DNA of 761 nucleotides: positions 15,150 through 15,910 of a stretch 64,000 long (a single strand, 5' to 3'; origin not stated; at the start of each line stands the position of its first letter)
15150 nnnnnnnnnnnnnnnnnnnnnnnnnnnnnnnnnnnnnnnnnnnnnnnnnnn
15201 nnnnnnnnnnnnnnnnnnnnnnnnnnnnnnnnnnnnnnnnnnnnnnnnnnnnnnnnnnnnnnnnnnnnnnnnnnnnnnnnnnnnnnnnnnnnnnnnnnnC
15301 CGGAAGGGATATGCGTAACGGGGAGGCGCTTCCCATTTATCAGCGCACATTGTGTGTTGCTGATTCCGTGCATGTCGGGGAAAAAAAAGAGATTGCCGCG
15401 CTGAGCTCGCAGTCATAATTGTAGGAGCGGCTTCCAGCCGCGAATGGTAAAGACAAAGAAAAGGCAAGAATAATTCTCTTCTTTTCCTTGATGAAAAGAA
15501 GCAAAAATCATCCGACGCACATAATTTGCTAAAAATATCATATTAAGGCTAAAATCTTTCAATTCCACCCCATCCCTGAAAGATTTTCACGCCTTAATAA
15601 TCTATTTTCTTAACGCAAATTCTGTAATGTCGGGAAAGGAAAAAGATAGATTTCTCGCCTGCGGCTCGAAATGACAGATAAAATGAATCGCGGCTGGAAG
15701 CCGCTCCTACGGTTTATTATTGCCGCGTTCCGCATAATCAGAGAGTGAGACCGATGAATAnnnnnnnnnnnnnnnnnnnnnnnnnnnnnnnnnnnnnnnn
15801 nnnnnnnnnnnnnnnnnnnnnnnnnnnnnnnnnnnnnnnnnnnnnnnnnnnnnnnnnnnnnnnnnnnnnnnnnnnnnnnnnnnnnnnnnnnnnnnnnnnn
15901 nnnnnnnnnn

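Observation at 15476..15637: Novel ~165-bp structured intergenic repeat family with compensatory base changes (3 copies)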

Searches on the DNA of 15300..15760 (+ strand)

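Call 20: search_rna_families(sources=[L016, L018, L001, L011, L019, L022, L071, L087, L080, L024, L089, L005, L083], threshold=gathering)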
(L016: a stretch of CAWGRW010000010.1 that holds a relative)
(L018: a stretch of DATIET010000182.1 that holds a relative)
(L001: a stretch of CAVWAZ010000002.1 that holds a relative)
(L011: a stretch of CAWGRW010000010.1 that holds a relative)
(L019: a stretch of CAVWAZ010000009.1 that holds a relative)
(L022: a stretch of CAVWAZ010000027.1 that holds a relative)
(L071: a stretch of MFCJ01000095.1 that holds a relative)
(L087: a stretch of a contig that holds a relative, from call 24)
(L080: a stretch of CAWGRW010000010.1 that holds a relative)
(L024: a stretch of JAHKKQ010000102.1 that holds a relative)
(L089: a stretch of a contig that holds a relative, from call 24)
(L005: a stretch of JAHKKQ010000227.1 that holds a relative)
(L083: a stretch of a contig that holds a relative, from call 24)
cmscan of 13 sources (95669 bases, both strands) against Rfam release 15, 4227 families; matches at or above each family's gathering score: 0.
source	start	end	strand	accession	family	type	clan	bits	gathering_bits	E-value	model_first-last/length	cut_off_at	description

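Call 21: search_rna_families(source=window, start=15300, end=15760, threshold=evalue, max_evalue=10)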
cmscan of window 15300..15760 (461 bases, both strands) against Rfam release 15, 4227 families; matches with E-value up to 10: 6.
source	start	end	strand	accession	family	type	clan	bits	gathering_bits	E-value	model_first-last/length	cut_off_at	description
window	15479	15585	+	RF00309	snosnR60_Z15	Gene; snRNA; snoRNA; CD-box;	CL00070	18.5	41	2.2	1-98/98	no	Small nucleolar RNA snR60/Z15/Z230/Z193/J17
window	15328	15420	+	RF01628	ceN38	Gene; snRNA; snoRNA; HACA-box;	-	16.8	50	1.9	1-137/137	no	Caenorhabditis snoRNA ceN38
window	15536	15647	-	RF01633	ceN43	Gene; snRNA; snoRNA; HACA-box;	-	14.8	50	2.9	1-129/129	no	Caenorhabditis snoRNA ceN43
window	15435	15476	-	RF03139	S4-Bacteroidia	Cis-reg; leader;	CL00119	14.3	34.7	2.3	1-34/34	no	S4-Bacteroidia ribosomal protein leader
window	15471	15522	-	RF02060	STnc410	Gene; sRNA;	-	12.1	50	4.1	1-158/158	no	Enterobacterial sRNA STnc410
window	15533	15606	-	RF02409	snoR125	Gene; snRNA; snoRNA; CD-box;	-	10.3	100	9.5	1-200/200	no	Small nucleolar RNA snoR125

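Call 23: build_rna_model(alignment_id=A2)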
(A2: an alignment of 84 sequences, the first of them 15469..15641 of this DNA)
Model R1 built from alignment A2 (84 sequences, 195 columns); structure: RNAalifold consensus.
model positions 173; base pairs 35; branch points 0; effective number of sequences 1.44; information 0.59 bits per position. Calibrated on 0.2 Mb of random sequence (short: E-values are rough).
structure used (alignment columns):
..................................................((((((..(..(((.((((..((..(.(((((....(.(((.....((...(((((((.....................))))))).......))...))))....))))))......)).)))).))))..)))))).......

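Call 24: search_with_rna_model(model_id=R1, sources=[window, L001, L002, L003, L004, L005, L006, L007, L008, L009, L010, L011, L012, L013, L014, L015, L016, L017, L018, L019, L020, L021, L022, L023, L024, L025, L026, L027, L028, L029, L030, L031, L032, L033, L034, L035, L036, L037, L038, L039, L040, L041, L042, L043, L044, L045, L046, L047, L048, L049, L050, L051, L052, L053, L054, L055, L056, L057, L058, L059, L060, L061, L062, L063, L064, L065, L066, L067, L068, L069, L070, L071, L072, L073, L074, L075, L076, L077, L078, L079, L080, L081, L082, L083, L084, L085, L086, L087, L088, L089], max_evalue=0.01)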
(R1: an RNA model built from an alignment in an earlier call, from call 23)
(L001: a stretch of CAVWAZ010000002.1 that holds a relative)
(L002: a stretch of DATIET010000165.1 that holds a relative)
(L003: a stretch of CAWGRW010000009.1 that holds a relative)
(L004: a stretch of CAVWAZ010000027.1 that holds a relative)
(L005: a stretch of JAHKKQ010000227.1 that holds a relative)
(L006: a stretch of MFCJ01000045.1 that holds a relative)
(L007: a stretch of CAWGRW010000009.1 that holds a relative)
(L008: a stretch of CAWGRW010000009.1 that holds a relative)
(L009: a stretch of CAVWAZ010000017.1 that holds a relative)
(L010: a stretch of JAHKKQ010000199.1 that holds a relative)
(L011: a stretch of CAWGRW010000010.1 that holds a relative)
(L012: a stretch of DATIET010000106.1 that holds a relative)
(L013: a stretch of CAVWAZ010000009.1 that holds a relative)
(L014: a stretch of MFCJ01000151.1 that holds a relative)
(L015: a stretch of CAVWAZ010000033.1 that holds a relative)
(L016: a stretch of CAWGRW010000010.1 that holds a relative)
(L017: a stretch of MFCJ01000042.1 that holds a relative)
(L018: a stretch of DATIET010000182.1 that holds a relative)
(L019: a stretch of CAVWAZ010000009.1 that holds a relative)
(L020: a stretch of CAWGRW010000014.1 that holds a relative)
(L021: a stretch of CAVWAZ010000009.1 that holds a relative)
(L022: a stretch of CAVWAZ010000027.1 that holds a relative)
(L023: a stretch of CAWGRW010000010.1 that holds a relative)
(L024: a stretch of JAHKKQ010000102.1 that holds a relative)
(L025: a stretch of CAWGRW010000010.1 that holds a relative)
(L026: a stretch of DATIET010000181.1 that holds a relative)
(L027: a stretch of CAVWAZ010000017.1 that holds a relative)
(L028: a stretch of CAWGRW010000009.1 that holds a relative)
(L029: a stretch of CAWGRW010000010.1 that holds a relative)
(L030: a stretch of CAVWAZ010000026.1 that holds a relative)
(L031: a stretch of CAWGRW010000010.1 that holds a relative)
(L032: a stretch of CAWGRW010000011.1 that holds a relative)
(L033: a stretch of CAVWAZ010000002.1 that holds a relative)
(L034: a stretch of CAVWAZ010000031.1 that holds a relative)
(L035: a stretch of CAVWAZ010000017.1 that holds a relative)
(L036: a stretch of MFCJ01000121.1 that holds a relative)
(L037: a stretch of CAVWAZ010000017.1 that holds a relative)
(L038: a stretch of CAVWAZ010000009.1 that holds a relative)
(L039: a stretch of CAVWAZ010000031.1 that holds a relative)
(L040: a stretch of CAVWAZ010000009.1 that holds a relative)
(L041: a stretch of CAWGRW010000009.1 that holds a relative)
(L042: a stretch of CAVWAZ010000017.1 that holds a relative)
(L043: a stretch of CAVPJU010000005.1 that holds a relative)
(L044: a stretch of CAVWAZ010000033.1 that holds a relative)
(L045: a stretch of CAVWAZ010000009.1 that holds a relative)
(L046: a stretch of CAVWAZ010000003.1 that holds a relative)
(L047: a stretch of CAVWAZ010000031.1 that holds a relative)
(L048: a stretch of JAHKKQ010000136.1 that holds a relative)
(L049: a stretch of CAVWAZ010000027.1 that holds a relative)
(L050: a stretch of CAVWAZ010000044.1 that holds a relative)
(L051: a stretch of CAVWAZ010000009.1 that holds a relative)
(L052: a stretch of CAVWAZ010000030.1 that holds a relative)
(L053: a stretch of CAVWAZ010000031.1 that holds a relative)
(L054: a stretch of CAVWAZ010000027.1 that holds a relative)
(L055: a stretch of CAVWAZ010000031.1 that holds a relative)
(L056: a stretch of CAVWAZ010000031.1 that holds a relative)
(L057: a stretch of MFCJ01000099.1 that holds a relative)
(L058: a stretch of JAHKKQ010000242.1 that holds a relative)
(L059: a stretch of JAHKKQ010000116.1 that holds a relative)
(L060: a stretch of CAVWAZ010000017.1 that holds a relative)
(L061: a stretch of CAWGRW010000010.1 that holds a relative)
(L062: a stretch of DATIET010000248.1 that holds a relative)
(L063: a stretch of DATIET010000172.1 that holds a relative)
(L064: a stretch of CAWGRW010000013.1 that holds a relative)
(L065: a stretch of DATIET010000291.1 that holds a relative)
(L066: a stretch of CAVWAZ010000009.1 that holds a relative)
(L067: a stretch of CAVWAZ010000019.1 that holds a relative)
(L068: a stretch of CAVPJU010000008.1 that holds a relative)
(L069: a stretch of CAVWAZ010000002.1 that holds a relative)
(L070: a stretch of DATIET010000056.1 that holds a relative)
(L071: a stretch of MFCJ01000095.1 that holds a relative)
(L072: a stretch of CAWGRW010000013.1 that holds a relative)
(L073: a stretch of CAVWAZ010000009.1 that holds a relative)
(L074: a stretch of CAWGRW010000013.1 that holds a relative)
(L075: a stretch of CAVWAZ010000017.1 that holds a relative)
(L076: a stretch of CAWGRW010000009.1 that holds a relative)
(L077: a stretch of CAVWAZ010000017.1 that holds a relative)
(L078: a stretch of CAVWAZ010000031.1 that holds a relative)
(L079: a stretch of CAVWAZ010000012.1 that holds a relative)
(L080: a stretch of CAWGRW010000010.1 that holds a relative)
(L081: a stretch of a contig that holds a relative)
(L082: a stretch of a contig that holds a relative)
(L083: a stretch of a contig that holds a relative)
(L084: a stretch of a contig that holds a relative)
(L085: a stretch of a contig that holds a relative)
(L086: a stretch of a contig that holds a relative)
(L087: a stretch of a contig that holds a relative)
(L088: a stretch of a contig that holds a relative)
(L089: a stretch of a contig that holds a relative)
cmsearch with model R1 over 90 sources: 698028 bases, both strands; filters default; matches with E-value up to 0.01: 267.
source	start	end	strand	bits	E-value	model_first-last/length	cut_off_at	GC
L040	4172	4344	-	214.6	5.1e-41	1-173/173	no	0.36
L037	7216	7388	-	214.4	5.8e-41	1-173/173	no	0.36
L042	3416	3588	-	213.2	9.9e-41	1-173/173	no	0.36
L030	4184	4356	-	212.2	1.6e-40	1-173/173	no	0.35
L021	7705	7877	-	212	1.8e-40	1-173/173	no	0.36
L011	2208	2380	-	211.9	1.8e-40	1-173/173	no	0.36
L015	412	584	-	211.9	1.8e-40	1-173/173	no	0.37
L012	1689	1861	-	211.7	2e-40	1-173/173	no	0.36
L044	2849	3021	-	211.5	2.2e-40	1-173/173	no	0.37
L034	7271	7443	-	211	2.8e-40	1-173/173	no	0.36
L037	3403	3575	-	210.9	2.9e-40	1-173/173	no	0.36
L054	3514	3687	-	210.6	3.4e-40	1-173/173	no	0.35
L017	2492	2664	-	210.2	4.1e-40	1-173/173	no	0.36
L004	5121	5293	-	210.1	4.4e-40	1-173/173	no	0.35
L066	4982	5154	-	209.3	6.4e-40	1-173/173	no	0.34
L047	2243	2415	-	209.1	7e-40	1-173/173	no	0.36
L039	982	1154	-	209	7.3e-40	1-173/173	no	0.35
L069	6360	6532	-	208.9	7.5e-40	1-173/173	no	0.36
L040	2873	3045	-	208.7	8.1e-40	1-173/173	no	0.35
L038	5650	5822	-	208.5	8.9e-40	1-173/173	no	0.35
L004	1601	1773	-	208.2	1.1e-39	1-173/173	no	0.36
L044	7287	7460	-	207.7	1.3e-39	1-173/173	no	0.37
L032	5912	6085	+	207.3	1.6e-39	1-173/173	no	0.36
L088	966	1140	+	206.4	2.4e-39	1-173/173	no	0.35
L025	4801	4973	-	205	4.6e-39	1-173/173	no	0.38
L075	1472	1645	-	204.9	5e-39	1-173/173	no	0.36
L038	2131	2305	-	204.2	6.8e-39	1-173/173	no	0.35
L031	3829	4001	-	203.5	9.7e-39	1-173/173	no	0.37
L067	2233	2405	+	203.4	9.9e-39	1-173/173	no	0.37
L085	6288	6462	-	203.3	1e-38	1-173/173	no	0.35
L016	6444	6616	-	203.2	1.1e-38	1-173/173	no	0.35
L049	811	983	-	203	1.2e-38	1-173/173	no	0.35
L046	289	461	-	203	1.2e-38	1-173/173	no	0.35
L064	7097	7269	+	201.4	2.6e-38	1-173/173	no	0.38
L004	6850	7022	-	200.7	3.5e-38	1-173/173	no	0.37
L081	5463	5635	-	200.5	3.9e-38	1-173/173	no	0.38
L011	3560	3733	-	199.8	5.4e-38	1-173/173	no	0.37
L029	898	1070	-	199.8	5.5e-38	1-173/173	no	0.39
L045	892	1064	-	199.3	6.7e-38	1-173/173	no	0.36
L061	735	908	-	199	7.8e-38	1-173/173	no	0.37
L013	6124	6298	-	198.6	9.6e-38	1-173/173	no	0.37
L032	3212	3385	+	198.6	9.7e-38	1-173/173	no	0.37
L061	2182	2355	-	198.5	1e-37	1-173/173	no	0.37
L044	4441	4614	-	198.1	1.2e-37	1-173/173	no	0.33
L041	7771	7944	-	198.1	1.2e-37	1-173/173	no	0.38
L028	5200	5373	-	197.7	1.4e-37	1-173/173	no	0.36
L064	3832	4005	+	197.1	1.9e-37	1-173/173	no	0.36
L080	2134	2306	-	196.9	2.2e-37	1-173/173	no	0.37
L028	7482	7656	-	195.7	3.7e-37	1-173/173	no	0.38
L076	2659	2831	-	195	5.1e-37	1-173/173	no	0.38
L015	721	893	-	194.7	6e-37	1-173/173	no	0.35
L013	846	1019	-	194.1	8.1e-37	1-173/173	no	0.34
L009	2467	2639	+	194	8.3e-37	1-173/173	no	0.33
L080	2443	2615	-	191.4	2.8e-36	1-173/173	no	0.38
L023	2477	2649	-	191.4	2.8e-36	1-173/173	no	0.38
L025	6325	6499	-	191.1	3.2e-36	1-173/173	no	0.38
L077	4150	4316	-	191.1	3.2e-36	1-173/173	no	0.31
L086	3265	3438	-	191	3.4e-36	1-173/173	no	0.41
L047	1073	1239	-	190.7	3.9e-36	1-173/173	no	0.31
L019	1950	2209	-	190.6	4.1e-36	1-173/173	no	0.43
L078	6273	6445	-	189.8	6.1e-36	1-173/173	no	0.39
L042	1011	1180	-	189.2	8e-36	1-173/173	no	0.38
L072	1873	2044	+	189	8.6e-36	1-173/173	no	0.37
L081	2354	2612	-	188.9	9.2e-36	1-173/173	no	0.43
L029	5874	6047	-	188.4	1.1e-35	1-173/173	no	0.39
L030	2140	2399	-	188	1.4e-35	1-173/173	no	0.43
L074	572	746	+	187.7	1.6e-35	1-173/173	no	0.34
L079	6886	7056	+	187.7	1.6e-35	1-173/173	no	0.31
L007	1266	1434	-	187.2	2e-35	1-173/173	no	0.31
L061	4234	4401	-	186.9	2.4e-35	1-173/173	no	0.37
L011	1248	1420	-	186.6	2.7e-35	1-173/173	no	0.38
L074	4725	4899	+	186.4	3e-35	1-173/173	no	0.38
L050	6072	6238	+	186.2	3.3e-35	1-173/173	no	0.32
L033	3931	4098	+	186.2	3.3e-35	1-173/173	no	0.32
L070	1374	1540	+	185.6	4.4e-35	1-173/173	no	0.31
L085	261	427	-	185.3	5.1e-35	1-173/173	no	0.33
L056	6254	6420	-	185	5.9e-35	1-173/173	no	0.32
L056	4123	4289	-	183.7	1e-34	1-173/173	no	0.32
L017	5458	5632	-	183.6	1.1e-34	1-173/173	no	0.36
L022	7314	7573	-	183.4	1.2e-34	1-173/173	no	0.42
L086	4528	4697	-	183.3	1.3e-34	1-173/173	no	0.34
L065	1919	2087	-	182.5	1.9e-34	1-173/173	no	0.31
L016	3992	4251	-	182.3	2.1e-34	1-173/173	no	0.43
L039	4920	5093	-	180.9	4e-34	1-173/173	no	0.39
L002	8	182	+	180.3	5.1e-34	1-173/173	no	0.32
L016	809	982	-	180.3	5.1e-34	1-173/173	no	0.4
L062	4730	4898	-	179.8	6.7e-34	1-173/173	no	0.3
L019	450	709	-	179.7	6.9e-34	1-173/173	no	0.43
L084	2221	2388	-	179.6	7.3e-34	1-173/173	no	0.35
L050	4919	5178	+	178.8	1.1e-33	1-173/173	no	0.39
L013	2725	2897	-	178.7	1.1e-33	1-173/173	no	0.35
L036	3736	3902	-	178.5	1.2e-33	1-173/173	no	0.34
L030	2821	2988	-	176.6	3e-33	1-173/173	no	0.33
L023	5818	5988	-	176.5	3.1e-33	1-173/173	no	0.33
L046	3574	3834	-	176.3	3.4e-33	1-173/173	no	0.44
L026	1571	1745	+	176.3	3.5e-33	1-173/173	no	0.34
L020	666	835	-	176.1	3.9e-33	1-173/173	no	0.34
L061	4598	4857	-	175.6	4.7e-33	1-173/173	no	0.43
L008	102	271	-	175.5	5.1e-33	1-173/173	no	0.34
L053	7152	7326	-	175.5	5.1e-33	1-173/173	no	0.37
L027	5264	5437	+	173.7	1.2e-32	1-173/173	no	0.33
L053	5742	5907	-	172.6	1.9e-32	1-173/173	no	0.31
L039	2975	3148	-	172.5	2.1e-32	1-173/173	no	0.34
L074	115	373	+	171.2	3.8e-32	1-173/173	no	0.45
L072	5379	5552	+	171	4.1e-32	1-173/173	no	0.4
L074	5915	6087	+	170.5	5.2e-32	1-173/173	no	0.39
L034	1384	1559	-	169.4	8.8e-32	1-173/173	no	0.33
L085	4791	4959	-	169.2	9.6e-32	1-173/173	no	0.33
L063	6055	6223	+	168.4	1.4e-31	1-173/173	no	0.33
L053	722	883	-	168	1.7e-31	1-173/173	no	0.33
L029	7088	7257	-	167.6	2e-31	1-173/173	no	0.34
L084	5261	5520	-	166.8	2.9e-31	1-173/173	no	0.41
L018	160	421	+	166.1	4.1e-31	1-173/173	no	0.37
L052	3363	3531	-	165.7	5e-31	1-173/173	no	0.31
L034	5005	5259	-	164.8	7.5e-31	1-173/173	no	0.37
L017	6741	6991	-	164.5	8.8e-31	1-173/173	no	0.36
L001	1505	1752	+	162.9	1.9e-30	1-173/173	no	0.36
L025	7451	7693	-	162.5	2.3e-30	1-173/173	no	0.42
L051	3242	3424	+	157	3e-29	1-173/173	no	0.37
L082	1131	1382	-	156.5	3.9e-29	1-173/173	no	0.35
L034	6095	6271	-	154.5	9.6e-29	1-173/173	no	0.4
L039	7334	7529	-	152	3.1e-28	1-173/173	no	0.38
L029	2911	3094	-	149.6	9.7e-28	1-173/173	no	0.38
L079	7276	7442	+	147.9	2.2e-27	1-173/173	no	0.32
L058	2722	2917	+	146.2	4.9e-27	1-173/173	no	0.37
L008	2251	2446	-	145.9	5.5e-27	1-173/173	no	0.4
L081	152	348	-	145.2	7.8e-27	1-173/173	no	0.38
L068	4036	4199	-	144.7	9.6e-27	1-173/173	no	0.38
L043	2324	2500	+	143.2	2e-26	1-173/173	no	0.38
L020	2627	2824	-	141.9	3.6e-26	1-173/173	no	0.39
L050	7871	8000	+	139.9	9.3e-26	1-130/173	3'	0.38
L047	4810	5090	-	138.8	1.6e-25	1-173/173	no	0.42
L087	5074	5333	-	128.9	1.7e-23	1-173/173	no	0.35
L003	7887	8000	-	127.7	3e-23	60-173/173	5'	0.39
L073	1904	2188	-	127.1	3.9e-23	1-173/173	no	0.42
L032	137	333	+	125.1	1e-22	1-173/173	no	0.38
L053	4862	5051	-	124.4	1.3e-22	1-173/173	no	0.33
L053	3077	3243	-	124.2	1.5e-22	1-173/173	no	0.41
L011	7096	7379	-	123.7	1.9e-22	1-173/173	no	0.4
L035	136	325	+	118.7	2e-21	1-173/173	no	0.3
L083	7307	7457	-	117.7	3.1e-21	1-173/173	no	0.36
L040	1281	1471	-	116.3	6.2e-21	1-173/173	no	0.35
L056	2485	2653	-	115.9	7.3e-21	1-173/173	no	0.36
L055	4289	4534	-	115.6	8.7e-21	1-173/173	no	0.44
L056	1218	1409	-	115.6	8.7e-21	1-173/173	no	0.32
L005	2476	2665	+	114.5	1.4e-20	1-173/173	no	0.34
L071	5579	5862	+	105.5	9.8e-19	1-173/173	no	0.37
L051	6291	6477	+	104.2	1.8e-18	1-173/173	no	0.39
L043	7177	7436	+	104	2e-18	1-173/173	no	0.42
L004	2843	2948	-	100.3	1.1e-17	49-160/173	no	0.32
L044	6167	6357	-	100.1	1.3e-17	1-173/173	no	0.35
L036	7000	7281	-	96.1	8.1e-17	1-173/173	no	0.39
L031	3127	3355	-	91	9.1e-16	1-173/173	no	0.41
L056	2814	3004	-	88.1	3.5e-15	1-173/173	no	0.35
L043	832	1028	+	86.6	7.1e-15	1-173/173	no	0.35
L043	3534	3816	+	85.5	1.2e-14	1-173/173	no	0.4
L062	3392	3674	-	78.8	2.8e-13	1-173/173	no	0.4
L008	1645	1803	-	75.1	1.6e-12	1-173/173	no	0.35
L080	6087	6240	-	63.9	3.1e-10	1-173/173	no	0.41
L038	6733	6917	-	62.5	6e-10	1-173/173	no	0.35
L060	7935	8000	-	59.5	2.5e-09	107-173/173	5'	0.38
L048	5839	5889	-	52.7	6.1e-08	123-173/173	5'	0.37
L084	7853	8000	-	52.6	6.2e-08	91-173/173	5'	0.42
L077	4158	4273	+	49.7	2.5e-07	44-165/173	no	0.33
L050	6115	6230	-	47.1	8.5e-07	44-165/173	no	0.34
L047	1081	1196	+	46.8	9.5e-07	44-165/173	no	0.34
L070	1417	1532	-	46.2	1.3e-06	44-165/173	no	0.33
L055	5603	5789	-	46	1.4e-06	1-173/173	no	0.32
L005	1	173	+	45.8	1.5e-06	92-173/173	5'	0.41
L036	3744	3859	+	45.8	1.5e-06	44-165/173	no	0.35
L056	6262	6377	+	45.8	1.6e-06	44-165/173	no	0.33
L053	5749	5866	+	44.9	2.4e-06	43-166/173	no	0.33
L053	4877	4980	+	44.7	2.6e-06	49-158/173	no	0.31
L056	4131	4246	+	44.2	3.2e-06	44-165/173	no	0.34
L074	5787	5848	+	43.9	3.7e-06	1-173/173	no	0.34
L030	2829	2945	+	43.8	4e-06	44-165/173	no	0.33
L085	269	384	+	43.4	4.7e-06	44-165/173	no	0.35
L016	6744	6812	-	42.6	7e-06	1-173/173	no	0.35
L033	3974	4090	-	42.3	7.9e-06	44-165/173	no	0.33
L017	5466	5589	+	42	9.2e-06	44-165/173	no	0.38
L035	207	310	-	41.7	1.1e-05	49-158/173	no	0.28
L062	4737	4856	+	40.9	1.5e-05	43-166/173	no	0.31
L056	1234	1335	+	40.4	1.9e-05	50-157/173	no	0.29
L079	6929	7048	-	40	2.4e-05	44-165/173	no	0.34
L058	3961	4029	+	39.9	2.5e-05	1-173/173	no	0.36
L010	1353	1452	+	39.8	2.6e-05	54-153/173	no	0.35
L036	136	200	-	39.7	2.8e-05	1-173/173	no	0.32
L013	2732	2855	+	39.6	2.9e-05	43-166/173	no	0.35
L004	5088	5256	+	39.1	3.6e-05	1-173/173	no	0.36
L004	2845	2948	+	38.5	4.8e-05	49-158/173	no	0.33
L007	1274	1391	+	38.4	5e-05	44-165/173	no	0.33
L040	1294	1404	+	38.4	5.1e-05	47-162/173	no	0.32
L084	2229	2345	+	38.3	5.3e-05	44-165/173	no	0.38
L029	3158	3229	-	37.8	6.7e-05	1-173/173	no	0.33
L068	4044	4160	+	37.7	7e-05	44-165/173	no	0.33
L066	4989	5112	+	36.9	0.0001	43-166/173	no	0.39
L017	1258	1326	-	36.9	0.0001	1-173/173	no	0.39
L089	6107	6252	+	36.7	0.00011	1-173/173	no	0.42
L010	1277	1338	+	36.6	0.00012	1-173/173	no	0.32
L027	5307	5429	-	36.4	0.00013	44-165/173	no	0.33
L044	1230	1298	-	36.3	0.00013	1-173/173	no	0.3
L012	2984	3119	-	36.3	0.00013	76-173/173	5'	0.41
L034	6103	6228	+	36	0.00016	44-165/173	no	0.4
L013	6112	6261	+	35.9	0.00016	1-173/173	no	0.36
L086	4536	4654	+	35.7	0.00018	44-165/173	no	0.34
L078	6281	6402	+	35.3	0.00022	44-165/173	no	0.41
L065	1927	2044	+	35.1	0.00023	44-165/173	no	0.33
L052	3370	3488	+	35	0.00025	43-166/173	no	0.33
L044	4448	4572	+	34.8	0.00027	43-166/173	no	0.37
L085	6296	6419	+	34.8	0.00027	44-165/173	no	0.38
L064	7132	7290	-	34.7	0.00028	1-173/173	no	0.39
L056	2504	2603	+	34.7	0.00028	51-156/173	no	0.31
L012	1697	1818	+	34.6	0.0003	44-165/173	no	0.39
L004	1569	1738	+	34.4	0.00032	1-173/173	no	0.4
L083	7322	7425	+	34.4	0.00033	49-158/173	no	0.3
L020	674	792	+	34.2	0.00036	44-165/173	no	0.35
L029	7096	7214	+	34.2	0.00036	44-165/173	no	0.35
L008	110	228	+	34.1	0.00038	44-165/173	no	0.35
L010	4967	5035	+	34.1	0.00038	1-173/173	no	0.35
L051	3292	3411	-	34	0.0004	47-162/173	no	0.35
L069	6367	6490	+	33.9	0.00041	43-166/173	no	0.4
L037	3410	3533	+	33.9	0.00041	43-166/173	no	0.4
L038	5657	5780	+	33.4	0.00052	43-166/173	no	0.39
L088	1009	1132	-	33.3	0.00055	44-165/173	no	0.39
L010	25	156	+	33.1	0.0006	42-173/173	no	0.45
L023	5826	5944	+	32.9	0.00067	44-165/173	no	0.35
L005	2543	2652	-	32.8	0.0007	47-162/173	no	0.34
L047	2251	2372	+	32.8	0.00071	44-165/173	no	0.39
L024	5986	6135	-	32.4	0.00084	1-173/173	no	0.43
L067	2276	2397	-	32.3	0.00088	44-165/173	no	0.4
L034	7279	7400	+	32.3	0.00088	44-165/173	no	0.39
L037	7224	7345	+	32.3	0.00088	44-165/173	no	0.39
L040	4180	4301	+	32.3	0.00088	44-165/173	no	0.39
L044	2857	2978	+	32.3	0.0009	44-165/173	no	0.4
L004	6858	6979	+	32.3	0.0009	44-165/173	no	0.4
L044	7295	7417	+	32.2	0.00092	44-165/173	no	0.4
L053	3084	3200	+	32.1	0.00098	43-166/173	no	0.38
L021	7713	7834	+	32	0.001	44-165/173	no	0.4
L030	4192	4313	+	32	0.001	44-165/173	no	0.4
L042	3424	3545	+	32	0.001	44-165/173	no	0.4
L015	420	541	+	31.8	0.0011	44-165/173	no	0.41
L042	1019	1139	+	31.5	0.0013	44-165/173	no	0.4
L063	6098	6215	-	31.3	0.0014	44-165/173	no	0.36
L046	297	418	+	31.2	0.0015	44-165/173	no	0.39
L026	1614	1737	-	31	0.0016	44-165/173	no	0.37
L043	7056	7125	+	30.7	0.0019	1-173/173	no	0.34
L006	1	34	+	30.7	0.0019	140-173/173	5'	0.41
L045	900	1021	+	30.5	0.002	44-165/173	no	0.39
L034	1392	1516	+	30.3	0.0023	44-165/173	no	0.36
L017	2499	2622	+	30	0.0025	43-166/173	no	0.4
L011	2216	2337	+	29.7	0.003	44-165/173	no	0.4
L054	3522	3644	+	29.5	0.0033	44-165/173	no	0.39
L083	7465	7506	-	29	0.0041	1-173/173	no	0.24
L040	2881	3002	+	28.9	0.0043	44-165/173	no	0.39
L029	5882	6004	+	28.7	0.0049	44-165/173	no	0.41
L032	5955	6077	-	28.3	0.0058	44-165/173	no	0.4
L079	7318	7435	-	28.3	0.0058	43-166/173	no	0.34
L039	4928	5049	+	28.3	0.0059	44-165/173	no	0.4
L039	990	1111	+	28.1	0.0063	44-165/173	no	0.4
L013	853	977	+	28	0.0068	43-166/173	no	0.38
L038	2138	2263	+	27.8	0.0072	43-166/173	no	0.4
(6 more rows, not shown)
